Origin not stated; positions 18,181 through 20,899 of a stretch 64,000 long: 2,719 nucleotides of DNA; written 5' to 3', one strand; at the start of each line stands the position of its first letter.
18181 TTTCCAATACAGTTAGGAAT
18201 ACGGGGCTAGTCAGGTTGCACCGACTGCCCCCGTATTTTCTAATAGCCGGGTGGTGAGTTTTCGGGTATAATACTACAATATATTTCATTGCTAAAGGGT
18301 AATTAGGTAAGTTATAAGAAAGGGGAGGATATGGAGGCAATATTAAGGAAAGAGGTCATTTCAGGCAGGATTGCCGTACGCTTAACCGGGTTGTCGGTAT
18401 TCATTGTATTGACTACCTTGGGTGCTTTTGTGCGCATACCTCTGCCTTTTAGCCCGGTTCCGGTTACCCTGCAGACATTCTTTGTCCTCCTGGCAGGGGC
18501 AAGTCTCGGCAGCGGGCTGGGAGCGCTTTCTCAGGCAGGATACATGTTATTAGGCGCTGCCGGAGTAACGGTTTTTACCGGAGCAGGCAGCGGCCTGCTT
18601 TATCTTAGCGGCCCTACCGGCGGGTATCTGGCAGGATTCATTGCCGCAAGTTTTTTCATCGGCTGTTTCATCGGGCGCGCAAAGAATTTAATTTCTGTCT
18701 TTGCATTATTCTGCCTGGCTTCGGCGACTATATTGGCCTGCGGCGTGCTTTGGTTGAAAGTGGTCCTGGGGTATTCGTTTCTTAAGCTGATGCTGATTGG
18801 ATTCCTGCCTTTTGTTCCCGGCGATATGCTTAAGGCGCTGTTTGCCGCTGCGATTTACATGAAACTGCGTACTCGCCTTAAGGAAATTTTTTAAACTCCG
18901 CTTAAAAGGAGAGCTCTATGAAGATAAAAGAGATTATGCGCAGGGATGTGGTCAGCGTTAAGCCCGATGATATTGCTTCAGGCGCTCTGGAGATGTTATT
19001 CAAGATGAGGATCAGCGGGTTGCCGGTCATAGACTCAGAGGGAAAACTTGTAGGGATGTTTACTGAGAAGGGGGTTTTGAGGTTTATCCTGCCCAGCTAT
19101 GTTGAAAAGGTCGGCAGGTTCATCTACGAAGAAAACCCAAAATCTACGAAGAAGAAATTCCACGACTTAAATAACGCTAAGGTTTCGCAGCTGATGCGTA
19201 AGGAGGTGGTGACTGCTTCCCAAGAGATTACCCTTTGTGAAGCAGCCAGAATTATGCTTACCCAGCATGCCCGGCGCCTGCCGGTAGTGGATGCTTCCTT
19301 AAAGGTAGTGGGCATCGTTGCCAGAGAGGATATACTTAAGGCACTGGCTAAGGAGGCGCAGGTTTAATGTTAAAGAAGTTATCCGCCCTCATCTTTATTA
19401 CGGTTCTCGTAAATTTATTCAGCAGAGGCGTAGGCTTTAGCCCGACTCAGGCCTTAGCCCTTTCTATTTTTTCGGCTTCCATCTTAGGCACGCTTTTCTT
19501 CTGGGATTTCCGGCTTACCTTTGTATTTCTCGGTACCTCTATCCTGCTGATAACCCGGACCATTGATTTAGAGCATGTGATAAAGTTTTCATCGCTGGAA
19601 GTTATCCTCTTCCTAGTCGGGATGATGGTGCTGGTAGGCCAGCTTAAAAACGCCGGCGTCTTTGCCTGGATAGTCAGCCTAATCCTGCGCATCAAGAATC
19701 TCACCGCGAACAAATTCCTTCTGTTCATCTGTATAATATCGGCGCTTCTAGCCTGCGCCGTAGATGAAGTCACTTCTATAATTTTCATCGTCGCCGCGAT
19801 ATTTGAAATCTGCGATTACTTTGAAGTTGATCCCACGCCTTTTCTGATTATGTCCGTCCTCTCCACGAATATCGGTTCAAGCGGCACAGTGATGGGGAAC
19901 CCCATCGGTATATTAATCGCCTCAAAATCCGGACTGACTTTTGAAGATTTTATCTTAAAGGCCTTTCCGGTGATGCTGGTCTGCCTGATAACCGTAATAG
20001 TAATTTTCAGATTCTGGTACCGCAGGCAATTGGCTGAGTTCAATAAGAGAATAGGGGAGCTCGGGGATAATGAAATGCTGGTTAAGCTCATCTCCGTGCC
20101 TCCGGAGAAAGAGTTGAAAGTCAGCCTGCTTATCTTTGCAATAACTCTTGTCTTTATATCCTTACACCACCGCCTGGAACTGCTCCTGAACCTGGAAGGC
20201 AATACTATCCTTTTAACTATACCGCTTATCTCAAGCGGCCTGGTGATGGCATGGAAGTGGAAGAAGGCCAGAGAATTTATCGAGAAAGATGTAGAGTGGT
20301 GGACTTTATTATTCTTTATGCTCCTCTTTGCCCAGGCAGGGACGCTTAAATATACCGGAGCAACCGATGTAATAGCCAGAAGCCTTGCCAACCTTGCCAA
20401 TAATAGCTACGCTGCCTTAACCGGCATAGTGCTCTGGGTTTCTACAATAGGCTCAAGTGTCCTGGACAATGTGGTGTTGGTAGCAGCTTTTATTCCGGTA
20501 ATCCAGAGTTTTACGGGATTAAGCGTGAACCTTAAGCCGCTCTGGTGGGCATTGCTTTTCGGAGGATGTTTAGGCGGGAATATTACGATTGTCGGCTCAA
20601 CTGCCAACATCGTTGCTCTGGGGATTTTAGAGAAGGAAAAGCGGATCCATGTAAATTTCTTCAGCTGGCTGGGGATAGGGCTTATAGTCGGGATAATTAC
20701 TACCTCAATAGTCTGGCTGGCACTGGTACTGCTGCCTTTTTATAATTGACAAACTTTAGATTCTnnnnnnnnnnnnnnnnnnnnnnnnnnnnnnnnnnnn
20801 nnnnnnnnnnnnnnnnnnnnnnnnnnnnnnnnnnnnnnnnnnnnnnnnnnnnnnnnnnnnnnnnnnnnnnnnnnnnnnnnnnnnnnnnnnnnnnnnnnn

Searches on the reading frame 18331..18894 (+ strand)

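Call 10: search_protein_families(library=pfam, proteins=[window:18331-18894:+])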
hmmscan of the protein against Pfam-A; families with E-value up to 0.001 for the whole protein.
window:18331-18894:+ (187 aa): 1 family
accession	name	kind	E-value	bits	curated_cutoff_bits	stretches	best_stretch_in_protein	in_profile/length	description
PF02632.19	BioY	-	9.8e-38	129.7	25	1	40-180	1-139/140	BioY family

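Call 11: search_protein_families(library=ncbifam, proteins=[window:18331-18894:+])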
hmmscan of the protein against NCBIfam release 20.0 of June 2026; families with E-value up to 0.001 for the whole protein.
window:18331-18894:+ (187 aa): 0 families

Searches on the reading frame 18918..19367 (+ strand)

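Call 10: search_protein_families(library=pfam, proteins=[window:18918-19367:+])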
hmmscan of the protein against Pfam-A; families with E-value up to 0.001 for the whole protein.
window:18918-19367:+ (149 aa): 1 family
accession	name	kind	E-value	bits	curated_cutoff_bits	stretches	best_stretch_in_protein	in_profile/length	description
PF00571.33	CBS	-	1.3e-29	102.7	24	2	89-144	1-56/57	CBS domain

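Call 11: search_protein_families(library=ncbifam, proteins=[window:18918-19367:+])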
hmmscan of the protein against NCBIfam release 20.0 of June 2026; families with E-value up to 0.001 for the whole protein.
window:18918-19367:+ (149 aa): 29 families (the best 25 are shown)
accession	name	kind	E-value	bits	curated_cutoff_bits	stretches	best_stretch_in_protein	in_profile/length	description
TIGR01302.1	IMP_dehydrog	equivalog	6.2e-15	55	481.5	2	80-143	136-200/450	IMP dehydrogenase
NF053603.1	HhpR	exception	1.5e-14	53.8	520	2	68-145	202-280/282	CBS domain-containing high hydrostatic pressure regulator HhpR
NF011447.0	PRK14869.2-3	equivalog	1.5e-13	50.2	522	2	88-147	69-128/540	putative manganese-dependent inorganic diphosphatase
NF041552.1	TF_PrdR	equivalog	8.5e-13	47.5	795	1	2-144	7-126/577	sigma-54 dependent transcriptional regulator PrdR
NF011449.0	PRK14869.2-5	equivalog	1.5e-12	47.3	411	1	2-142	68-204/451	putative manganese-dependent inorganic diphosphatase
NF041630.1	CBS_CbpB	equivalog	2.4e-11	43.7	125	1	73-145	67-137/143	cyclic-di-AMP-binding protein CbpB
NF011448.0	PRK14869.2-4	equivalog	9.2e-11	40.7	562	1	3-64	76-137/563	putative manganese-dependent inorganic diphosphatase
NF011443.0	PRK14869.1-5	equivalog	1.5e-10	40.1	335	1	87-145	247-306/546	putative manganese-dependent inorganic diphosphatase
NF011445.0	PRK14869.2-1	equivalog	3.3e-10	39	483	2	2-48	69-115/548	putative manganese-dependent inorganic diphosphatase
NF038279.1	TF_CBS_SpxR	exception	4.9e-10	38.7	600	1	85-146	247-308/427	CBS-HotDog domain-containing transcription factor SpxR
TIGR01137.1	cysta_beta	equivalog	1e-09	37.6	510.25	1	73-146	323-397/457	cystathionine beta-synthase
TIGR00400.1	mgtE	equivalog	1.3e-09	37.4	232.75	1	86-147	194-255/450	magnesium transporter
NF011442.0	PRK14869.1-4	equivalog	1.4e-09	37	400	1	89-146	249-306/543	putative manganese-dependent inorganic diphosphatase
NF011441.0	PRK14869.1-3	equivalog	1.8e-09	36.8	753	1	77-142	58-123/548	putative manganese-dependent inorganic diphosphatase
NF053863.1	DS11_antiphage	equivalog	3.6e-09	36.2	260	1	76-146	70-134/305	CBS domain-containing anti-phage protein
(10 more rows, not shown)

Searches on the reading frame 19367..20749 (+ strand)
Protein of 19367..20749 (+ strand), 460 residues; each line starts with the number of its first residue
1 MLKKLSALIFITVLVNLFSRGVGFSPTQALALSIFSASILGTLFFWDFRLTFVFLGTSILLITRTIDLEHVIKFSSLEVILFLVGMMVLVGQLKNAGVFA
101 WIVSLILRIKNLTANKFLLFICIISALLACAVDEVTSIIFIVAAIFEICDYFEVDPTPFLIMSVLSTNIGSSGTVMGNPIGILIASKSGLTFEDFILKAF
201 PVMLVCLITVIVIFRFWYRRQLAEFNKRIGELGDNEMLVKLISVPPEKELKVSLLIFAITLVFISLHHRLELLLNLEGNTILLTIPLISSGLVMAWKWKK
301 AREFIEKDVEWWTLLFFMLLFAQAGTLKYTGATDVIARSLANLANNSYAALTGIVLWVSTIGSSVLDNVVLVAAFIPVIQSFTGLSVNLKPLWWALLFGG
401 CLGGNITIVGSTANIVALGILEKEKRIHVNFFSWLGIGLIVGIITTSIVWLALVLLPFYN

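Call 10: search_protein_families(library=pfam, proteins=[window:19367-20749:+])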
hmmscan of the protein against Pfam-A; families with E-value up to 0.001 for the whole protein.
window:19367-20749:+ (460 aa): 3 families
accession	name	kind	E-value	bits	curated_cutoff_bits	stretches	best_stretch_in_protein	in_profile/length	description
PF03600.22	CitMHS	-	1.7e-50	172.5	31.9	1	49-399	10-336/336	Citrate transporter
PF02040.21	ArsB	-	1.5e-06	28.3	22.2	1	60-453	33-419/423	Arsenical pump membrane protein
PF06808.19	DctM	-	0.00016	21.1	23.8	1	2-213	211-407/413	Tripartite ATP-independent periplasmic transporter, DctM component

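Call 11: search_protein_families(library=ncbifam, proteins=[window:19367-20749:+])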
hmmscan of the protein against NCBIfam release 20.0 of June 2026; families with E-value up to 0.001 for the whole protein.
window:19367-20749:+ (460 aa): 6 families
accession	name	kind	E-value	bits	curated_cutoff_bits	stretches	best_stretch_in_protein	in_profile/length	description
NF040989.1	MamN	equivalog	1.6e-24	86.5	500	1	51-428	26-395/437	magnetosome biogenesis transporter MamN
TIGR00785.1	dass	subfamily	1.6e-15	56.8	198.6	2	116-383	102-375/444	DASS family sodium-coupled anion symporter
NF011980.0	PRK15445.1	subfamily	5.3e-15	55.4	457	2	142-455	123-424/430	arsenical efflux pump membrane protein ArsB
TIGR00935.1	2a45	subfamily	2.3e-13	50.1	415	1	55-455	29-422/426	arsenite/antimonite efflux transporter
NF033877.0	arsB_Sta_pI258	exception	2e-11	43.8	760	1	54-453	30-422/429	arsenite efflux transporter membrane subunit ArsB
NF007093.0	PRK09547.1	equivalog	0.00035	19.7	640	1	161-216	207-262/517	sodium/proton antiporter NhaB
